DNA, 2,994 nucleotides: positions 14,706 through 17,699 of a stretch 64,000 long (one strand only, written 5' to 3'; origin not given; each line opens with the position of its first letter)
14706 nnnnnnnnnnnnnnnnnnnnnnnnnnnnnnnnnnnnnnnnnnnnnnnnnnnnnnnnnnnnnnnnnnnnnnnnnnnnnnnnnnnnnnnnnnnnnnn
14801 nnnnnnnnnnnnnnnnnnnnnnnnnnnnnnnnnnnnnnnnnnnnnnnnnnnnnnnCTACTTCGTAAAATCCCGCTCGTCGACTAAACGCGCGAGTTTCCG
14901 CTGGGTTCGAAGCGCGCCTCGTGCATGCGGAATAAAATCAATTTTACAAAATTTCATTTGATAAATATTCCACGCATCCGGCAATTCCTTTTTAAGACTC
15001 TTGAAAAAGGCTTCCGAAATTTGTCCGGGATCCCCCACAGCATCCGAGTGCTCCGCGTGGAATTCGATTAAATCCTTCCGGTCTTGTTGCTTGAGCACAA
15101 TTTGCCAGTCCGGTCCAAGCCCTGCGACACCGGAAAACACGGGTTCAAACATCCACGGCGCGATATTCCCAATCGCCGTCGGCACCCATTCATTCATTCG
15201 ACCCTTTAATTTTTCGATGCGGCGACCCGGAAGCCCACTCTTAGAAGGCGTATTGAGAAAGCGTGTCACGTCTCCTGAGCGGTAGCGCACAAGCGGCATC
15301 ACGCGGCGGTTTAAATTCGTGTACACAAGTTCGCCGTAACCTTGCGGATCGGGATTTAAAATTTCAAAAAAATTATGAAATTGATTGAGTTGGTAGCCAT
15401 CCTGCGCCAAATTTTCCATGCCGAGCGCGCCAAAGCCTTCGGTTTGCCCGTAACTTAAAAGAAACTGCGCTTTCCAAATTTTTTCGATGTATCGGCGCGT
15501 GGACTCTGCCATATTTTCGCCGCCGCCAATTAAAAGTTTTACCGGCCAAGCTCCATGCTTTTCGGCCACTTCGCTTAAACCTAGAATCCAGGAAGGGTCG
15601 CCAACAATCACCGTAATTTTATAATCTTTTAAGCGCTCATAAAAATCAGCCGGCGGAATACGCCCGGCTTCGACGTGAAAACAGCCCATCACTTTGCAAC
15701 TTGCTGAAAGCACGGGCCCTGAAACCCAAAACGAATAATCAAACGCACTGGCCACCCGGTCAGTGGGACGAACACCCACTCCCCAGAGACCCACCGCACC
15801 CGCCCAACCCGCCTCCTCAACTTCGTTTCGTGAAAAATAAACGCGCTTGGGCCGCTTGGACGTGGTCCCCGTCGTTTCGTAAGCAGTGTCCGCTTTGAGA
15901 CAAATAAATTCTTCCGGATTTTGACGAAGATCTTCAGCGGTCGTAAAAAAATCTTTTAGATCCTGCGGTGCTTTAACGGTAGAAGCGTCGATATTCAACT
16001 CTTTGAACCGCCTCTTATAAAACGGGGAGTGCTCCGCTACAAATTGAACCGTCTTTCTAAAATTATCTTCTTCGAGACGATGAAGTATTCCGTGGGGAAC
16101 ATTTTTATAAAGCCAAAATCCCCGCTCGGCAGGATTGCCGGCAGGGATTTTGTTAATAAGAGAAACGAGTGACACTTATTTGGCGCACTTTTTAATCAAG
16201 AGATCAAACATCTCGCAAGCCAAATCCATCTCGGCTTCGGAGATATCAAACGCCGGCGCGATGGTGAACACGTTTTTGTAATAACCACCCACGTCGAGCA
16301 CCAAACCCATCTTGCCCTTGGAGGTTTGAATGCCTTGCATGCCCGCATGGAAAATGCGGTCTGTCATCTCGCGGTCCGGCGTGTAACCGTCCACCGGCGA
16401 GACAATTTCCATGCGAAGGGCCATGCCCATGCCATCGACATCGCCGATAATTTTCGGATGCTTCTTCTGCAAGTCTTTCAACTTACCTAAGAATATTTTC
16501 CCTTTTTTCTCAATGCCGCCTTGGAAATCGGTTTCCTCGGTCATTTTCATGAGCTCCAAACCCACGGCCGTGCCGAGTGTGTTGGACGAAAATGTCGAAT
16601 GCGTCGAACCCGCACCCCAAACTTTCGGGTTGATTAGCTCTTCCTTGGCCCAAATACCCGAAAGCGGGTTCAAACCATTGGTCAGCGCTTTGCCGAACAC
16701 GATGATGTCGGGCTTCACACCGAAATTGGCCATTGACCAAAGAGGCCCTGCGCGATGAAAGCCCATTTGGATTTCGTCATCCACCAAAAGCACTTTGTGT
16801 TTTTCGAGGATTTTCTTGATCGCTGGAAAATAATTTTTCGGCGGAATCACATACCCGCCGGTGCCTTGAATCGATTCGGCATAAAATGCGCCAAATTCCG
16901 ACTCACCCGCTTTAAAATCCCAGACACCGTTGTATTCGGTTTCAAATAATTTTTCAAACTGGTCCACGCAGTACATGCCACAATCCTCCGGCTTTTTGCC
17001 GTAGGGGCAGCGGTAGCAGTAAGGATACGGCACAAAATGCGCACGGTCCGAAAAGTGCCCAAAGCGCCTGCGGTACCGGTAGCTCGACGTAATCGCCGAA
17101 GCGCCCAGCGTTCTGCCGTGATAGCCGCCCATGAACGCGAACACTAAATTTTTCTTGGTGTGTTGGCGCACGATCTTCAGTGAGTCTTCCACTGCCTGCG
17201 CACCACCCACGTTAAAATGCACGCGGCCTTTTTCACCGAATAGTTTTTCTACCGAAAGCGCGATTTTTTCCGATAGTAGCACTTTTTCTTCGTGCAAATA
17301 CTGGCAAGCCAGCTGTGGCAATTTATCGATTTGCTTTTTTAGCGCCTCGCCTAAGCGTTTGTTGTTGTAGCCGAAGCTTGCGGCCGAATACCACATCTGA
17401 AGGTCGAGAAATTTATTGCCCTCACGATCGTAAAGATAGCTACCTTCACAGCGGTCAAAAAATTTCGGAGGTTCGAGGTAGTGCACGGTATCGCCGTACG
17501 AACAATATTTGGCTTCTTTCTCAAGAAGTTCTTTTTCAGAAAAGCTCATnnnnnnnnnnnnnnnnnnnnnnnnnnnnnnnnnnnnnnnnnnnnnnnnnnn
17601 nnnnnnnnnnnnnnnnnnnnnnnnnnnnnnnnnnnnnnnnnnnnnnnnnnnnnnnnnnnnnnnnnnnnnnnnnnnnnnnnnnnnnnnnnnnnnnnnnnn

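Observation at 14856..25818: Type II FAS/PKS-like biosynthetic locus with a KS/CLF pair: candidate undescribed specialised lipid (aryl-polyene-like) pathway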

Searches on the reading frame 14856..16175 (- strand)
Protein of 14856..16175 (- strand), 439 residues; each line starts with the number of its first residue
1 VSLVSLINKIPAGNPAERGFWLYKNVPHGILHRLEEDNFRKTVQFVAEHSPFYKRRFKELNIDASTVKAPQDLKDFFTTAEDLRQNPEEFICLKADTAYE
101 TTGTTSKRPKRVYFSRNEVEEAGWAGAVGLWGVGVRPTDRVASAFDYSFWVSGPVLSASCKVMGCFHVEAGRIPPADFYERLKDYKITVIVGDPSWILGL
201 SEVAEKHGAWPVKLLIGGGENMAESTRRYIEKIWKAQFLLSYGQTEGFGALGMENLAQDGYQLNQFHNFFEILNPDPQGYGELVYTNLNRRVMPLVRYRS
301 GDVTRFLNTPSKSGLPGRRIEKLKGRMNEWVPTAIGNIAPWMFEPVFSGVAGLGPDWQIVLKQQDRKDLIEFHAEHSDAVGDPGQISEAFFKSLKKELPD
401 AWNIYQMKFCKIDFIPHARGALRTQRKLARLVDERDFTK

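Call 3: search_protein_families(library=pfam, proteins=[window:14856-16175:-])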
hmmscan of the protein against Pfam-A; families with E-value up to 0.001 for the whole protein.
window:14856-16175:- (439 aa): 2 families
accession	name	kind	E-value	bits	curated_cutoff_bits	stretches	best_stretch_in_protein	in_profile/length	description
PF00501.34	AMP-binding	-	1.6e-07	30.9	29.9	1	101-253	170-329/384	AMP-binding enzyme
PF14535.12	AMP-binding_C_2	-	8.7e-06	26.4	25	1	337-435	3-96/96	AMP-binding enzyme C-terminal domain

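Call 5: search_protein_families(library=ncbifam, proteins=[window:14856-16175:-], max_evalue=0.00001)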
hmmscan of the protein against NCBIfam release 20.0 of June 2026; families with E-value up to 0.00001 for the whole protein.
window:14856-16175:- (439 aa): 8 families
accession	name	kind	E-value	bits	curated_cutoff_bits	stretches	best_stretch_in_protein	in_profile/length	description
NF045666.1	DVU1553_fam_AMP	equivalog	2.3e-44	151.8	300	1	31-327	23-331/331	DVU_1553 family AMP-dependent CoA ligase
NF041878.1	paak_haloarch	equivalog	8.8e-36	123.4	700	1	31-397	13-396/427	phenylacetate--CoA ligase PaaK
TIGR02155.1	PA_CoA_ligase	equivalog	1.5e-31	109.4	646.3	1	31-402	8-394/422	phenylacetate--CoA ligase PaaK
NF053551.1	FlxY_rubin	equivalog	3.9e-26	91.8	520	1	33-341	11-337/424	flexirubin biosynthesis putative acyl-CoA ligase FlxY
TIGR03335.1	F390_ftsA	equivalog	4e-19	68.7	458.7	1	29-265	12-257/445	coenzyme F390 synthetase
NF041217.1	BagE_FevW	exception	5e-11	42.2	800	1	46-320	27-307/424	bagremycin/ferroverdin synthetase BagE/FevW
TIGR02304.1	aden_form_hyp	equivalog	3.2e-08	33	251.9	0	180-329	181-328/430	F390 synthetase-related protein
NF004837.0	PRK06187.1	subfamily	6.7e-06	24.6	476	1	71-258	149-334/531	long-chain-fatty-acid--CoA ligase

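Call 15: search_solved_structures(query=window:14856-16175:-, max_evalue=0.001)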
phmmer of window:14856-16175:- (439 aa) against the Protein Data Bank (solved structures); distinct sequences matched with E-value up to 0.001: 8.
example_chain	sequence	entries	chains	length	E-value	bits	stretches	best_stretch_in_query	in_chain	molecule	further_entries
4r1l_A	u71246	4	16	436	1.6e-33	119.3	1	31-420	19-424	Phenylacetate-coenzyme A ligase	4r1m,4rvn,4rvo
2y27_A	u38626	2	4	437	1.2e-26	96.7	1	34-378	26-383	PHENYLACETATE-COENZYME A LIGASE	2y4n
2y4o_A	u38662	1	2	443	4.1e-24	88.3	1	32-380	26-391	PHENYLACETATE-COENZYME A LIGASE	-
6hdw_A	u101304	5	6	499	2e-20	76.2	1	35-436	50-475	2-hydroxyisobutyryl-CoA synthetase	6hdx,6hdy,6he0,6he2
9s3l_A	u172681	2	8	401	2.8e-10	42.7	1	46-310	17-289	Phenylacetate-CoA ligase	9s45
6wuq_A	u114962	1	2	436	4.2e-07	32.3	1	47-313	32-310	AjiA1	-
6siw_A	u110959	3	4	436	3.6e-06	29.2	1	47-310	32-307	PaaK-like ligase (AMP-dependent synthetase and ligase) | AMP-dependent synthetase and ligase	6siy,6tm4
6siw_B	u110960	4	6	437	3.6e-06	29.2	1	47-310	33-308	PaaK-like ligase (AMP-dependent synthetase and ligase) | AMP-dependent synthetase and ligase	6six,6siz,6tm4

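Call 37: find_homologous_proteins(query=window:14856-16175:-, max_evalue=1e-10)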
Query window:14856-16175:- (439 aa): 799 proteins with E <= 1e-10 among 6075 candidates; the best 120 are listed.
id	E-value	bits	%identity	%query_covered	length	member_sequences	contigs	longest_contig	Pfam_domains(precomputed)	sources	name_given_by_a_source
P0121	0.0e+0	1032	100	100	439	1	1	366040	PF00501.35,PF14535.13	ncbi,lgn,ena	-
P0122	3.9e-214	730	70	100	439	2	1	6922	PF00501.35,PF14535.13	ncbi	-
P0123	6.1e-214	729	70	100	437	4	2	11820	PF00501.35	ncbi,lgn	-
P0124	1.5e-212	724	68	100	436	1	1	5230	PF00501.35,PF14535.13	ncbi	-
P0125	6.1e-212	722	68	100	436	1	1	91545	PF14535.13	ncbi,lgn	-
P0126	1.0e-211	722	69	100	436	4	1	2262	PF00501.35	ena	-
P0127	2.2e-211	721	68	100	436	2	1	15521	PF00501.35,PF14535.13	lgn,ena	-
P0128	1.7e-210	718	67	100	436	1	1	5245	PF00501.35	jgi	jgi:phenylacetate-CoA ligase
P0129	1.8e-210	718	68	100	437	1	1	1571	PF00501.35,PF14535.13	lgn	-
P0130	1.9e-210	717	69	100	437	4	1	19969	PF00501.35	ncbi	ncbi:MAG: phenylacetate--CoA ligase family protein [Candidatus Omnitrophota bacterium]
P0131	7.6e-210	715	68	100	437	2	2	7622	PF14535.13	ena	-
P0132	8.1e-210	715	69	100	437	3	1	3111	PF00501.35,PF14535.13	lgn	-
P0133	3.3e-209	713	67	100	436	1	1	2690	PF00501.35,PF14535.13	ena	-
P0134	8.1e-209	712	67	100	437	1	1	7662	PF00501.35,PF14535.13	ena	-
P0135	2.1e-208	711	68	100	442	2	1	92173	PF00501.35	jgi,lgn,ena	-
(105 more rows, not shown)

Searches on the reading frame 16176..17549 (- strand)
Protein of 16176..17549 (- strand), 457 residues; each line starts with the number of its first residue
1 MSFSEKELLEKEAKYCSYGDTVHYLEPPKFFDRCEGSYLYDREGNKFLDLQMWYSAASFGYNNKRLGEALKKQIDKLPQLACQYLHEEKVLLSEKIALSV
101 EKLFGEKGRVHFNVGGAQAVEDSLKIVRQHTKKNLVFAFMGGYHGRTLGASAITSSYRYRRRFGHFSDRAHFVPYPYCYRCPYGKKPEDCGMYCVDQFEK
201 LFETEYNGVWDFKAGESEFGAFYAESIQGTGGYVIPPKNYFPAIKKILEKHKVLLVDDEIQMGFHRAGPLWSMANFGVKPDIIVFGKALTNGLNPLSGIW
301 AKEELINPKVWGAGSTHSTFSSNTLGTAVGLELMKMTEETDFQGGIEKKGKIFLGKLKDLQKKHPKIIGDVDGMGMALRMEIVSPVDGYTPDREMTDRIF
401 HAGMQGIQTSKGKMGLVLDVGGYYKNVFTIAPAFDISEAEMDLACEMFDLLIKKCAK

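Call 3: search_protein_families(library=pfam, proteins=[window:16176-17549:-])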
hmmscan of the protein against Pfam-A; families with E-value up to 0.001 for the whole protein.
window:16176-17549:- (457 aa): 1 family
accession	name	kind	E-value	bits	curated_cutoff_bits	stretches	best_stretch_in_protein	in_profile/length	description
PF00202.27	Aminotran_3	-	2.8e-70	237.5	30.5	1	29-449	11-400/403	Aminotransferase class-III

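Call 5: search_protein_families(library=ncbifam, proteins=[window:16176-17549:-], max_evalue=0.00001)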
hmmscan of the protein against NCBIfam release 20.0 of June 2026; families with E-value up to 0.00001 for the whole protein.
window:16176-17549:- (457 aa): 69 families (the best 25 are shown)
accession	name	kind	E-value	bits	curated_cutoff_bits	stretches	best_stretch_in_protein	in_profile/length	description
NF004426.0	PRK05769.1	equivalog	6.9e-82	275.6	552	1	6-454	18-439/441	acetyl ornithine aminotransferase family protein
NF006228.0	PRK08360.1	equivalog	3.2e-79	266.6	608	1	5-450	3-422/443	aspartate aminotransferase family protein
NF005993.0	PRK08117.1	subfamily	2.4e-76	257.1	574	1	31-455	29-430/433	aspartate aminotransferase family protein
NF045634.1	LeuMetRace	equivalog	1e-68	232.1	800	1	5-448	3-420/432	leucine/methionine racemase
NF049939.1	HyAminethphonNHLyPbfA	equivalog_domain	1.3e-63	214.9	525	1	32-454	48-441/442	(R)-1-hydroxy-2-aminoethylphosphonate ammonia-lyase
NF005393.0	PRK06938.1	subfamily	3.5e-61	207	671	1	31-453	53-463/469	diaminobutyrate--2-oxoglutarate transaminase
NF004171.0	PRK05639.1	equivalog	6e-61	206.7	639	1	6-453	16-442/457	alanine/serine racemase family protein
TIGR00700.1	GABAtrnsam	equivalog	2.5e-60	204.3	506.65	1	29-447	17-413/420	4-aminobutyrate--2-oxoglutarate transaminase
NF005376.0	PRK06918.1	equivalog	7.9e-60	202.5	676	1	6-447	18-436/451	4-aminobutyrate--2-oxoglutarate transaminase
NF004755.0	PRK06082.1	equivalog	1.2e-57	195.4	467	1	32-456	59-453/459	aspartate aminotransferase family protein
NF004718.0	PRK06062.1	subfamily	1.8e-57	194.9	472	1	28-453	39-447/454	hypothetical protein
NF005375.0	PRK06917.1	equivalog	2.3e-57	194.7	535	1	33-454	20-438/448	aspartate aminotransferase family protein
TIGR00707.1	argD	subfamily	1.7e-56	191.7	410.05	2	206-386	157-333/381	acetylornithine/succinylornithine family transaminase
NF006368.0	PRK08593.1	equivalog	3e-56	190.9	570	1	5-404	6-391/448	aspartate aminotransferase family protein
NF004714.0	PRK06058.1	subfamily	3.7e-56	190.7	639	1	28-451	43-443/447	4-aminobutyrate--2-oxoglutarate transaminase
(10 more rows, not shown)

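Call 28: search_solved_structures(query=window:16176-17549:-, max_evalue=1e-30)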
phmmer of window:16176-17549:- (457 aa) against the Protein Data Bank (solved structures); distinct sequences matched with E-value up to 1e-30: 85 (the best 60 are shown).
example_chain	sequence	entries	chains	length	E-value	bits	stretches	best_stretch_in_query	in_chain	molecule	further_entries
9wqz_A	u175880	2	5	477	1.3e-58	202.3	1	6-453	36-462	Alanine/serine racemase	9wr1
7vno_A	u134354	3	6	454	8.4e-54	186.5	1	29-453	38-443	454aa long hypothetical 4-aminobutyrate aminotransferase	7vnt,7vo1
2eo5_A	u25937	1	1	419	3.1e-47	164.8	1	28-377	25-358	419aa long hypothetical aminotransferase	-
9wrf_A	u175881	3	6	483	1.8e-46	162.3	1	8-454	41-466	Broad substrate specificity amino-acid racemase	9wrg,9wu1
3n5m_A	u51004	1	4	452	3.2e-42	148.3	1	6-441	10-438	Adenosylmethionine-8-amino-7-oxononanoate aminotransferase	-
3r4t_A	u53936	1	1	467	6.9e-42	147.2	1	27-439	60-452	4-aminobutyrate aminotransferase GabT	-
7jh3_A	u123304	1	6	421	8.7e-42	146.8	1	31-447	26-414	4-aminobutyrate aminotransferase PuuE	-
5wya_A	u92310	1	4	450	4e-41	144.7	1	7-407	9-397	Isoleucine 2-epimerase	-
4ysn_A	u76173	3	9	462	4.3e-41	144.6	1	7-407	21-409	Putative 4-aminobutyrate aminotransferase | Isoleucine 2-epimerase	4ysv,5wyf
5ll2_A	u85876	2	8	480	5e-41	144.4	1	7-407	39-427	Isoleucine 2-epimerase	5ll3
1szk_A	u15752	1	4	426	2.4e-40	142.1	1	4-447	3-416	4-aminobutyrate aminotransferase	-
1szs_A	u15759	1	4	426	4.6e-40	141.2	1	4-447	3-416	4-aminobutyrate aminotransferase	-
1sf2_A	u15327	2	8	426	4.6e-40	141.2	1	4-447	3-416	4-aminobutyrate aminotransferase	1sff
3oks_A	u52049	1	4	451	1.1e-39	140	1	28-438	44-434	4-aminobutyrate transaminase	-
9j4z_A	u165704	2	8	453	1.6e-39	139.4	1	26-442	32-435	Polyamine:pyruvate transaminase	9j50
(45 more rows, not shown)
